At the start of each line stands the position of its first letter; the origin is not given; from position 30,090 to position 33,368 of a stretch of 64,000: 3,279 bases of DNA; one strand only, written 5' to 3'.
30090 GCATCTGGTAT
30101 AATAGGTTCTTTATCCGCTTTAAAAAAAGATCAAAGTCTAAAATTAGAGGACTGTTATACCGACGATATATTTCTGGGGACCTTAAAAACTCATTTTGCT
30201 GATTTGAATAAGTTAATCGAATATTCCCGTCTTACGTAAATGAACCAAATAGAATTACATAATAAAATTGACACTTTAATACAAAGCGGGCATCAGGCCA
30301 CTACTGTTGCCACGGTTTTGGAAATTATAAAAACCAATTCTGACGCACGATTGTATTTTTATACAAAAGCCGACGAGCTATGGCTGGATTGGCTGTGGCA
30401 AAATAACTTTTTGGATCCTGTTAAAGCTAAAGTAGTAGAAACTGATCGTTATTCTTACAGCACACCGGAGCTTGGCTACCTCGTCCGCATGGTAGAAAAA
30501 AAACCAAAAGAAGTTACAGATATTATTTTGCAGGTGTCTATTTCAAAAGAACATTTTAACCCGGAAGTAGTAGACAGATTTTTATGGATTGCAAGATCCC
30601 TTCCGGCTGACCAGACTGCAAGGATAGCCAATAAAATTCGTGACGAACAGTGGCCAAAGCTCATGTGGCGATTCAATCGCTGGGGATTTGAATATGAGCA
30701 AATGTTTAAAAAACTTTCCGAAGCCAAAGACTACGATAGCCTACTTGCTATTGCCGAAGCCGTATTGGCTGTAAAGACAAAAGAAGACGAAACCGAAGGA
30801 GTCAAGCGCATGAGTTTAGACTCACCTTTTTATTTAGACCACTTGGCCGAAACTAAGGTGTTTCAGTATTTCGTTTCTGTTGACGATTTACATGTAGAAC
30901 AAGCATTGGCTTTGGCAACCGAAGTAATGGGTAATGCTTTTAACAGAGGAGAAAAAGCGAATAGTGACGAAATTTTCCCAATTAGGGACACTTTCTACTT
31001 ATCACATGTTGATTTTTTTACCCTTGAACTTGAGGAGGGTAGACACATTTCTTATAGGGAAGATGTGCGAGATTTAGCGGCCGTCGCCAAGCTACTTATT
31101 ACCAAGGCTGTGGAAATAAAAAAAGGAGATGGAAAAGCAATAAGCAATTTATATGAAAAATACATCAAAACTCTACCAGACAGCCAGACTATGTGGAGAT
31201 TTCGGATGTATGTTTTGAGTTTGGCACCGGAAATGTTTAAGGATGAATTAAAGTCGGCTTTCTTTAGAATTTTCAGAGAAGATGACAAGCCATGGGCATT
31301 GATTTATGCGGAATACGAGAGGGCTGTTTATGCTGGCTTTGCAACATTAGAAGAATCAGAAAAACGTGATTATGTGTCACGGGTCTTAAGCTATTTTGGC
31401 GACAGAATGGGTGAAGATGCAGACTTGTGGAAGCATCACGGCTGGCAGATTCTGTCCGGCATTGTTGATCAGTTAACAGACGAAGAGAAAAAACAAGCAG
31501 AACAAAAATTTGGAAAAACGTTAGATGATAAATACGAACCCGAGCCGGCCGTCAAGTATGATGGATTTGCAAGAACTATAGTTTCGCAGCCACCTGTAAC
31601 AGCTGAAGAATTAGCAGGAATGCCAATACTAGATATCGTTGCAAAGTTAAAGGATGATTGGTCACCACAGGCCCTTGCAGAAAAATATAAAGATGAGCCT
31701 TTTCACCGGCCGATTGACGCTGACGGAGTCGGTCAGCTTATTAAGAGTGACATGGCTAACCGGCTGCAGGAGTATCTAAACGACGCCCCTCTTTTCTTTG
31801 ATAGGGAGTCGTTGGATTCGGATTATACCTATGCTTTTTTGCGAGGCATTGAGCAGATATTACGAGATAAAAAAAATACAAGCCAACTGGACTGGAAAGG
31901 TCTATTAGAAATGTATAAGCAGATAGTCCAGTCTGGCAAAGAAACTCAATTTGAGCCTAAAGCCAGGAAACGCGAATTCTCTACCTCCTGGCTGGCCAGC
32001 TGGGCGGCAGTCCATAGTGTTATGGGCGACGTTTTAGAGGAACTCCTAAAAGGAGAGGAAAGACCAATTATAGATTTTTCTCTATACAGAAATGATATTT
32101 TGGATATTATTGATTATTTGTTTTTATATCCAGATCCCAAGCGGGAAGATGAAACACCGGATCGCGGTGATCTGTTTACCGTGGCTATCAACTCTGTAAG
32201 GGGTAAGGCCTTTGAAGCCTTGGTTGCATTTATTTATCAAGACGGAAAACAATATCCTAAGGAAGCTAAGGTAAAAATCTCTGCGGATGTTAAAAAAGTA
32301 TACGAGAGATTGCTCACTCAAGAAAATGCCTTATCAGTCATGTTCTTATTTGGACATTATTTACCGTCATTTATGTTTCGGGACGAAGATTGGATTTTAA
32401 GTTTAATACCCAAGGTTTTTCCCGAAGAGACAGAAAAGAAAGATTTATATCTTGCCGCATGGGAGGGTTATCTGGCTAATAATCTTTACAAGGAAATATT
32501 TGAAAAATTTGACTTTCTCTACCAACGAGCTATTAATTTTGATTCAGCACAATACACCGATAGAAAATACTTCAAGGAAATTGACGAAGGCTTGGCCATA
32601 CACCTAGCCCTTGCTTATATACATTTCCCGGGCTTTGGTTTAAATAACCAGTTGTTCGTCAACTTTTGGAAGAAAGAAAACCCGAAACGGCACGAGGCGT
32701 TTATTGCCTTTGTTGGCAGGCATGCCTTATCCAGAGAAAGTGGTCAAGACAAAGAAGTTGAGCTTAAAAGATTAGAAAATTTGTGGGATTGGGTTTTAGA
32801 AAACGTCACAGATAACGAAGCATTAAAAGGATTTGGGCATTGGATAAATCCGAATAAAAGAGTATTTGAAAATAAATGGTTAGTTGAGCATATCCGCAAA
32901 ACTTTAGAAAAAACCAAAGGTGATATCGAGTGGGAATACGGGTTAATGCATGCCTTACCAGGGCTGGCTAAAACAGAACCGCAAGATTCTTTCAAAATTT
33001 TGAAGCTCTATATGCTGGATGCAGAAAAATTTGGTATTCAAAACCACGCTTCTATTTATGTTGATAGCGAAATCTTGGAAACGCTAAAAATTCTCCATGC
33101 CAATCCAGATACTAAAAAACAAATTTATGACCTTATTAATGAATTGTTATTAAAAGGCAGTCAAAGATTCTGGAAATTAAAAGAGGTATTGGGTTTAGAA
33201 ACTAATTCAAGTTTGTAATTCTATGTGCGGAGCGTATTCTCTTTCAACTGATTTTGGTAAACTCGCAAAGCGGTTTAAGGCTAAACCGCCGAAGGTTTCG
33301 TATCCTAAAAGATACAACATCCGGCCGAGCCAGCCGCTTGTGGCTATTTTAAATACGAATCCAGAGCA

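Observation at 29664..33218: Two uncharacterised proteins (191 aa and 992 aa) translationally coupled downstream of an MmeI-like enzyme: candidate novel defence module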

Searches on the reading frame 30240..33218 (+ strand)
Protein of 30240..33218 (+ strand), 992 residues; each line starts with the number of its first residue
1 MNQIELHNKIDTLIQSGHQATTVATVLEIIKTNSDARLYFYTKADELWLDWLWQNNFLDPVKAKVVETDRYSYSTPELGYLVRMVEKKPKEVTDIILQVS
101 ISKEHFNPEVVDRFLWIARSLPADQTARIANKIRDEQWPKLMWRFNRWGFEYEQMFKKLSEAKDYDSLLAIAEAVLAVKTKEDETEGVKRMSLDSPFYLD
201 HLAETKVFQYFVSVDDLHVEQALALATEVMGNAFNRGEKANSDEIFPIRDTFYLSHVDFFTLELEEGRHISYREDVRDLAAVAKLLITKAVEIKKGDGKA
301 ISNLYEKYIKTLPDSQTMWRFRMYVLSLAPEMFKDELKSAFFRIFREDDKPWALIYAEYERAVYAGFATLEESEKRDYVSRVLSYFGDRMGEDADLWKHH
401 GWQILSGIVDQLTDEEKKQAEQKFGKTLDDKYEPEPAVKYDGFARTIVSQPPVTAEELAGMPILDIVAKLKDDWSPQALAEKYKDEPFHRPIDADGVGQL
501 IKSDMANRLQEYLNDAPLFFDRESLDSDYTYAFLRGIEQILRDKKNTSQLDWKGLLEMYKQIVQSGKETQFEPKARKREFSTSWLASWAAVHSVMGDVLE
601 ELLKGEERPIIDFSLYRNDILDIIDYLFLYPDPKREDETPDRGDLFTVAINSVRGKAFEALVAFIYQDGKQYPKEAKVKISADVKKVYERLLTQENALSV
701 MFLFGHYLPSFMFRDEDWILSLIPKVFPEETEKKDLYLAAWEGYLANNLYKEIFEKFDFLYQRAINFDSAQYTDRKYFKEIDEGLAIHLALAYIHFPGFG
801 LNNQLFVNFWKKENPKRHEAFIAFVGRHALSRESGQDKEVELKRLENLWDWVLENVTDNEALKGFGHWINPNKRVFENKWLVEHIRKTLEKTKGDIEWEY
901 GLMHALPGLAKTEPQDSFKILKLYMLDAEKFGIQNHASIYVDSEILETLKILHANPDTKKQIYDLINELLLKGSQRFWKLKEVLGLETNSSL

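Call 5: search_protein_families(library=pfam, proteins=[window:30240-33218:+], max_evalue=0.01)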
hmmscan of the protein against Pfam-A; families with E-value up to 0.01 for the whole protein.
window:30240-33218:+ (992 aa): 0 families

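Call 6: search_protein_families(library=padloc, proteins=[window:30240-33218:+], max_evalue=0.01)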
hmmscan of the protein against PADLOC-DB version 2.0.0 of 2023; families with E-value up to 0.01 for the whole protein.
window:30240-33218:+ (992 aa): 1 family
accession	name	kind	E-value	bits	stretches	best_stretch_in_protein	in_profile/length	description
PDLC04166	Dsr1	-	2.2e-29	99.9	2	481-973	754-1213/1227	-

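Call 7: search_solved_structures(query=window:30240-33218:+, max_evalue=1, show_alignments=2)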
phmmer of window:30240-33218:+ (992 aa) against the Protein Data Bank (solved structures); distinct sequences matched with E-value up to 1: 1.
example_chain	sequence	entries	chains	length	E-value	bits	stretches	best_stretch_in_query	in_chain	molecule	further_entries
6jkk_A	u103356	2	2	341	0.0097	17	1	159-287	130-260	Mitotic checkpoint control protein kinase BUB1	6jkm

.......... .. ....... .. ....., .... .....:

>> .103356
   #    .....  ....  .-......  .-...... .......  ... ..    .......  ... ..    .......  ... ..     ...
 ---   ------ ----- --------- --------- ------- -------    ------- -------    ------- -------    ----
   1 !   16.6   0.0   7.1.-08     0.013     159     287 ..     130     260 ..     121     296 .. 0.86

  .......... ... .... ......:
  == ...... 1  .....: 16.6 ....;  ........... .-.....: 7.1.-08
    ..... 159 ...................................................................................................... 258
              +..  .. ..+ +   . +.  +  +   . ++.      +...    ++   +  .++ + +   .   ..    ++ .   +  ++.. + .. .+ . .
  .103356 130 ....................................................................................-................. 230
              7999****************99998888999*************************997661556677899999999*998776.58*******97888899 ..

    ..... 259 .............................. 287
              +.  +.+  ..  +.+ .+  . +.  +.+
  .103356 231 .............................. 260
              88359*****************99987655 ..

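Call 9: search_protein_families(library=ncbifam, proteins=[window:30240-33218:+], max_evalue=0.1)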
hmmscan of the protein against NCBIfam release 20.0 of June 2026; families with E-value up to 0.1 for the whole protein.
window:30240-33218:+ (992 aa): 0 families

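Call 11: find_homologous_proteins(query=window:30240-33218:+)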
Query window:30240-33218:+ (992 aa): 186 proteins with E <= 0.001 among 8000 candidates; the best 120 are listed.
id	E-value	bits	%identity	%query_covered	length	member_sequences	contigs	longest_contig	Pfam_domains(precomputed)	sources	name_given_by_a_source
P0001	0.0e+0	2262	100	100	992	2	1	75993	-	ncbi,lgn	-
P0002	0.0e+0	1052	50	100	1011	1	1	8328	-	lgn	-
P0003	0.0e+0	1039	48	99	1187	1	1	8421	-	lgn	-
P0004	0.0e+0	1028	48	99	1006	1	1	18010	-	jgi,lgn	jgi:hypothetical protein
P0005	0.0e+0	1022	48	97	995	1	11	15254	-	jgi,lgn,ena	-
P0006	6.7e-295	999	47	99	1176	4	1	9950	-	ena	-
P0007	1.3e-293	995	48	99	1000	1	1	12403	-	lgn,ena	-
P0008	1.3e-293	995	47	99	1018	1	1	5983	-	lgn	-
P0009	3.8e-293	993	47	99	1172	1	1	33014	-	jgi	jgi:hypothetical protein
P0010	1.5e-292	991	47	100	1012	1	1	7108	-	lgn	-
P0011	1.6e-291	988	46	97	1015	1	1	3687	-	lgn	-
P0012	3.0e-291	987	46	99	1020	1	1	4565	-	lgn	-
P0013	3.7e-290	983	47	99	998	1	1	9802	-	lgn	-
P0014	3.8e-290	983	47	99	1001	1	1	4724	-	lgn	-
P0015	4.0e-289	980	47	99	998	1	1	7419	-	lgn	-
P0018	3.0e-287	974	46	99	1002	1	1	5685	-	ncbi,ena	ncbi:MAG: hypothetical protein AAB588_06860 [Patescibacteria group bacterium]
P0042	5.2e-274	930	45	99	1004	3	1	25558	-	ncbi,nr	ncbi:MAG: hypothetical protein Q8P17_04255 [bacterium]|nr:hypothetical protein [bacterium]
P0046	7.8e-272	923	45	99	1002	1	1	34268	-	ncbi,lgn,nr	ncbi:MAG: hypothetical protein Q7R65_04665 [bacterium]|nr:hypothetical protein [bacterium]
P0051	1.4e-266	905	44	99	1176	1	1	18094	-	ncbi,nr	ncbi:MAG: hypothetical protein KA059_07855 [Elusimicrobiales bacterium]|nr:hypothetical protein [Elu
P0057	1.3e-264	899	43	99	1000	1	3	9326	-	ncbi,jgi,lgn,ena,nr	ncbi:MAG TPA: hypothetical protein DEA46_00400 [Candidatus Moranbacteria bacterium]|nr:hypothetical 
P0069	3.4e-257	874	43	99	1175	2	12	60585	-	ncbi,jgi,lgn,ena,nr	ncbi:MAG TPA: hypothetical protein DDY21_01120 [Candidatus Moranbacteria bacterium]|nr:hypothetical 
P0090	1.1e-243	829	41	99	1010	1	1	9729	-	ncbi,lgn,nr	ncbi:hypothetical protein KY385_04655 [Candidatus Parcubacteria bacterium]|nr:hypothetical protein [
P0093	2.0e-241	822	42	97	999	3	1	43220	-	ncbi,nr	ncbi:MAG: hypothetical protein HY453_01200 [Parcubacteria group bacterium]|nr:hypothetical protein [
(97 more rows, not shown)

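Call 18: find_related_loci(query=A1, collection=genome_contigs, flank=10000)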
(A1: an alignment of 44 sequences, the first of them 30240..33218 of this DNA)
Query A1 (992 aa) in genome_contigs; peptide patterns used: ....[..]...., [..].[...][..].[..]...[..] (x = any residue, [..] = any of these).
149 stretches matched a pattern; 81 encode a relative of the query (tblastn E <= 1e-3); the best 80 are kept; 80 distinct loci.
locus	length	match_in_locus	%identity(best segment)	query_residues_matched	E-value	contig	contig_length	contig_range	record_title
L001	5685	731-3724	46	1-984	0e+0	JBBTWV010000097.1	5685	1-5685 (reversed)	MAG: Patescibacteria group bacterium isolate H32-bin004 H32_bin004_000000000097, whole genome shotgun sequence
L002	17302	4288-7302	44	1-984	0e+0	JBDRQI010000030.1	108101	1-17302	MAG: Candidatus Omnitrophota bacterium isolate MEGAHIT-group-2.36 k141_1378028, whole genome shotgun sequence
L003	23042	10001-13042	44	1-991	0e+0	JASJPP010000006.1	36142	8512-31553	MAG: Patescibacteria group bacterium isolate MAG_93 NODE_531_length_36142_cov_51.223460, whole genome shotgun sequence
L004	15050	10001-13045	45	1-984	0e+0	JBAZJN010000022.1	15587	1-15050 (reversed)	MAG: Patescibacteria group bacterium isolate SO_2017_LW4_120 scaffold_7348_c1_LW137-91_2017, whole genome shotgun sequen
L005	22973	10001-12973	46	26-985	0e+0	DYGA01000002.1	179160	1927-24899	MAG TPA_asm: Candidatus Paceibacter sp. isolate BE2012_33_23 Afr_mines_BE2012_36_length_179160_cov_9_665811, whole genom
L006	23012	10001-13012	44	3-984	0e+0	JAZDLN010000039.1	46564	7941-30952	MAG: Candidatus Falkowbacteria bacterium isolate MEGAHIT-group-0.601 k141_19842800, whole genome shotgun sequence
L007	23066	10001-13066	44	3-984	0e+0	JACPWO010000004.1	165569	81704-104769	MAG: Candidatus Andersenbacteria bacterium isolate NC_groundwater_813_Pr1_B-0.1um_46_36 Montesol18_Bp1_scaffold_1812318,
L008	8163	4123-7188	43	1-984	0e+0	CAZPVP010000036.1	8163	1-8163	MAG TPA_asm: uncultured Gammaproteobacteria bacterium isolate SRP141376_co1_289 genome assembly, contig: NODE_15533_leng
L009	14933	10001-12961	45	28-984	0e+0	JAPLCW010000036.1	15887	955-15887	MAG: Candidatus Auribacterota bacterium isolate LacPavin_0920_SED2_MAG_54_22 LacPavin_0920_SED2_scaffold_421685, whole g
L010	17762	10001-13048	43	1-984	0e+0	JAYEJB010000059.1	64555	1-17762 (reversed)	MAG: Patescibacteria group bacterium isolate MAG175 MAG175_59, whole genome shotgun sequence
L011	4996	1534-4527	42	1-985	0e+0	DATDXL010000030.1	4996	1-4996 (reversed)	MAG TPA_asm: Candidatus Paceibacterota bacterium isolate SMAG_U8138 k141_655558, whole genome shotgun sequence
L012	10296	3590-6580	42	1-984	0e+0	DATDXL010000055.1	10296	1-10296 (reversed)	MAG TPA_asm: Candidatus Paceibacterota bacterium isolate SMAG_U8138 k141_94610, whole genome shotgun sequence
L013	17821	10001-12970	42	26-984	0e+0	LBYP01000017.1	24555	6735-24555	MAG: Parcubacteria group bacterium GW2011_GWA2_40_23 UT91_C0017, whole genome shotgun sequence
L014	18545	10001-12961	42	3-984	0e+0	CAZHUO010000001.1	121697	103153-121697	MAG TPA_asm: uncultured Gammaproteobacteria bacterium isolate SRP263991_co5_609 genome assembly, contig: NODE_333_length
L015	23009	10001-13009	42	1-984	0e+0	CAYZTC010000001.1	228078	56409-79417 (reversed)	MAG TPA_asm: uncultured Candidatus Saccharibacteria bacterium isolate SRP068000_co1_121 genome assembly, contig: NODE_21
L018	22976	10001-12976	44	3-984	0e+0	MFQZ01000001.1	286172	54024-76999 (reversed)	MAG: Candidatus Magasanikbacteria bacterium RIFOXYC2_FULL_42_28 rifoxyc2_full_scaffold_12, whole genome shotgun sequence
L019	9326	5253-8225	43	1-985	0e+0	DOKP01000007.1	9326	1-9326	MAG TPA_asm: Candidatus Moraniibacteriota bacterium isolate UBA9337 contig_179, whole genome shotgun sequence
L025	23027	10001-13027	46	1-984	0e+0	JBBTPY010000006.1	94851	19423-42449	MAG: Patescibacteria group bacterium isolate H52-bin120_1 H52_bin120_1_000000000006, whole genome shotgun sequence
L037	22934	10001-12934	41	29-984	0e+0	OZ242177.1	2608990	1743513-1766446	MAG: Nitrospirales bacterium isolate 45785f85-df72-40de-98ad-77c1fa625b04 genome assembly, chromosome: 1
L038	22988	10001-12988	40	1-984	0e+0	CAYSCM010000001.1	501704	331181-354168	MAG TPA_asm: uncultured Candidatus Saccharibacteria bacterium isolate SRP273308_co1_74 genome assembly, contig: NODE_10_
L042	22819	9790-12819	39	3-985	0e+0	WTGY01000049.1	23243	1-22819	MAG: Caldilineaceae bacterium isolate CO36405bin_14 NODE_534_length_23243_cov_46.523676, whole genome shotgun sequence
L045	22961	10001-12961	40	3-985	0e+0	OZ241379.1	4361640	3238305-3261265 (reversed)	MAG: Caldilineaceae bacterium isolate c30b766d-8f23-4913-b24e-f5b6f73fed16 genome assembly, chromosome: 1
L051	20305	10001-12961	38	3-991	0e+0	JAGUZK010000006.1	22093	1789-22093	MAG: Candidatus Woesebacteria bacterium isolate DeMMO6_59 c_000000051042, whole genome shotgun sequence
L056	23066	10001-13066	44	1-985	0e+0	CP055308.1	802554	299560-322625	MAG: Candidatus Woesebacteria bacterium isolate Ch104a chromosome, complete genome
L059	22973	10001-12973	38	26-984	0e+0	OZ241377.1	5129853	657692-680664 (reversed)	MAG: Caldilineaceae bacterium isolate c48d8a7a-b77d-4314-8545-a86a2dcb4724 genome assembly, chromosome: 1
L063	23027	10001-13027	46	1-984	0e+0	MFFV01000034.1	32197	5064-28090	MAG: Candidatus Falkowbacteria bacterium RIFCSPLOWO2_02_FULL_45_15 rifcsplowo2_02_scaffold_4407, whole genome shotgun se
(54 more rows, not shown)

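Call 19: search_solved_structures(query=A1, max_evalue=1, show_alignments=1)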
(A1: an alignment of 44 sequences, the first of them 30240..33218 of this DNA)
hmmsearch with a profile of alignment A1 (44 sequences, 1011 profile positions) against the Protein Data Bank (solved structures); distinct sequences matched with E-value up to 1: 0.

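Call 24: search_protein_families(library=pfam, proteins=[L002:7672-9291:-, L004:4907-5935:+, L003:6646-9387:+, L007:8478-9518:+, L003:18548-19447:-, L007:2407-5781:+, L003:1841-4546:+, L014:6420-9476:+, L056:6019-9474:+, L025:6321-9164:+], max_evalue=0.001)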
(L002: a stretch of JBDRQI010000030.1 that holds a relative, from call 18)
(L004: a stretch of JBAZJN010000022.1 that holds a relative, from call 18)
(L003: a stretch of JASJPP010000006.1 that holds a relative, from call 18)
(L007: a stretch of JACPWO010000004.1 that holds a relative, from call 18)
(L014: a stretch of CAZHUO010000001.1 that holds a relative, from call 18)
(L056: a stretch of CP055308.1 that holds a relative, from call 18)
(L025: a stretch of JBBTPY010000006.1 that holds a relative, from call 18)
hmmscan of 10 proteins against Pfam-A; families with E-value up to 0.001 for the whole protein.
L002:7672-9291:- (539 aa): 1 family
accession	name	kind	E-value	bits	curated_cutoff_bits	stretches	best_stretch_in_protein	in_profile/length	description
PF00239.26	Resolvase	-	1.8e-25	90.2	23.3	1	4-152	2-143/145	Resolvase, N terminal domain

L004:4907-5935:+ (342 aa): 1 family
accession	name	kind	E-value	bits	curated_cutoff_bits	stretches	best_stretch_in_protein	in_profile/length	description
PF01555.25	N6_N4_Mtase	-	4.1e-32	112.3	26.7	1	111-338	1-185/221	DNA methylase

L003:6646-9387:+ (913 aa): 8 families
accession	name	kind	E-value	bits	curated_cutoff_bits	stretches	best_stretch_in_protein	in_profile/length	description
PF07669.17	Eco57I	-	9.6e-40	136.9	25.3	1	428-602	2-171/171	Eco57I restriction-modification methylase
PF02384.22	N6_Mtase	-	8.3e-27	94.8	20.4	1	316-655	3-275/311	N-6 DNA Methylase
PF20473.4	MmeI_Mtase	-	1.9e-14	53.9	27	1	377-559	19-188/259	MmeI, DNA-methyltransferase domain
PF12950.13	TaqI_C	-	2.4e-10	41.1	26.5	1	721-841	19-118/118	TaqI-like C-terminal specificity domain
PF01170.24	UPF0020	-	6e-08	33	22.3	1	380-454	31-104/197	RMKL-like, methyltransferase domain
PF04313.20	HSDR_N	-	3.8e-05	24.1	25.1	0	28-130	2-196/198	Type I restriction enzyme R protein N terminus (HSDR_N)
PF13588.12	HSDR_N_2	-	0.00044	20.8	25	0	35-132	7-102/110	Type I restriction enzyme R protein N terminus (HSDR_N)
PF13847.12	Methyltransf_31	-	0.00067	19.8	27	0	378-445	4-47/145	Methyltransferase domain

L007:8478-9518:+ (346 aa): 0 families

L003:18548-19447:- (299 aa): 3 families
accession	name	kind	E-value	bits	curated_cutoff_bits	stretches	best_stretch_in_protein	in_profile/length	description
PF00005.33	ABC_tran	-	1e-24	88.1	25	1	90-220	1-137/137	ABC transporter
PF13304.12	AAA_21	-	2.2e-11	44.9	27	1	193-255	239-303/304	AAA domain, putative AbiEii toxin, Type IV TA system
PF02463.25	SMC_N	-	0.00022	21.1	40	0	83-120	6-44/220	RecF/RecN/SMC N terminal domain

L007:2407-5781:+ (1124 aa): 6 families
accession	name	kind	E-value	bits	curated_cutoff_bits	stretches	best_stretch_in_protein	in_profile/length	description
PF00271.37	Helicase_C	-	1.1e-16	61.5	23.5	1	722-833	10-109/110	Helicase conserved C-terminal domain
PF00176.29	SNF2-rel_dom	-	5.8e-11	42.5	24.9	1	344-539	115-254/290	SNF2-related domain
PF04851.21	ResIII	-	6.7e-09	36.3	22.5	1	329-395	96-163/164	Type III restriction enzyme, res subunit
PF13091.12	PLDc_2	-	1.5e-08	35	27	1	20-191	3-132/132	PLD-like domain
PF09565.16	RE_NgoFVII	-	8.8e-06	25.6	23.8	0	121-196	80-154/162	NgoFVII restriction endonuclease N-terminal PLD domain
PF00270.35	DEAD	-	2.9e-05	24.3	26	1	350-397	112-162/167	DEAD/DEAH box helicase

L003:1841-4546:+ (901 aa): 7 families
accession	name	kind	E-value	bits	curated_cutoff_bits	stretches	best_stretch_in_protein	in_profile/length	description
PF00122.25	E1-E2_ATPase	-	8.6e-48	162.7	28.1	1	112-304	2-180/181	E1-E2 ATPase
PF00689.26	Cation_ATPase_C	-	2.8e-41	141.6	27.3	1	711-881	1-173/175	Cation transporting ATPase, C-terminus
PF00702.32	Hydrolase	-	5.2e-20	73.1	26.4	1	322-642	2-191/191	haloacid dehalogenase-like hydrolase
PF00690.31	Cation_ATPase_N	-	6.5e-18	64.6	20.4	1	5-72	1-69/69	Cation transporter/ATPase, N-terminus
PF13246.12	Cation_ATPase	-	1.9e-14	53.9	21.7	1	379-464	3-88/91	Cation transport ATPase (P-type)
PF08282.18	Hydrolase_3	-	5.8e-08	33.2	20.9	1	619-671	200-252/255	haloacid dehalogenase-like hydrolase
PF12710.13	HAD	-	4.8e-05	24.3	27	1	537-639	89-189/189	haloacid dehalogenase-like hydrolase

L014:6420-9476:+ (1018 aa): 3 families
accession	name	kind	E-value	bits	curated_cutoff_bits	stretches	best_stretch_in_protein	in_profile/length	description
PF18135.7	Type_ISP_C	-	2.8e-84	283.6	25.9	1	688-1016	1-341/342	Type ISP C-terminal specificity domain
PF02384.22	N6_Mtase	-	3.3e-12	46.8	20.4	1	296-577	2-203/311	N-6 DNA Methylase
PF07669.17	Eco57I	-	1.5e-10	41.9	25.3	1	416-587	3-165/171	Eco57I restriction-modification methylase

L056:6019-9474:+ (1151 aa): 4 families
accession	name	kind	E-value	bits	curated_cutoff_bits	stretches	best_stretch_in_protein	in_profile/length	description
PF07669.17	Eco57I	-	2.8e-31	109.3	25.3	1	573-864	2-171/171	Eco57I restriction-modification methylase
PF12950.13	TaqI_C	-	2.3e-22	79.9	26.5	1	966-1074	2-111/118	TaqI-like C-terminal specificity domain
PF02384.22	N6_Mtase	-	1.5e-11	44.6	20.4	1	767-884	121-239/311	N-6 DNA Methylase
PF20473.4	MmeI_Mtase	-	2.3e-08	34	27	1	517-665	13-161/259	MmeI, DNA-methyltransferase domain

L025:6321-9164:+ (947 aa): 3 families
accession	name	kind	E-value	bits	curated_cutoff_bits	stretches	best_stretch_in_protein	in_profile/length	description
PF04851.21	ResIII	-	3.1e-11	43.9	22.5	1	99-318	17-162/164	Type III restriction enzyme, res subunit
PF08722.17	Tn7_TnsA-like_N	-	1.2e-05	26.1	26.5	1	831-892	11-74/85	TnsA-like endonuclease N terminal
PF00271.37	Helicase_C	-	0.001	19.8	23.5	0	449-529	39-108/110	Helicase conserved C-terminal domain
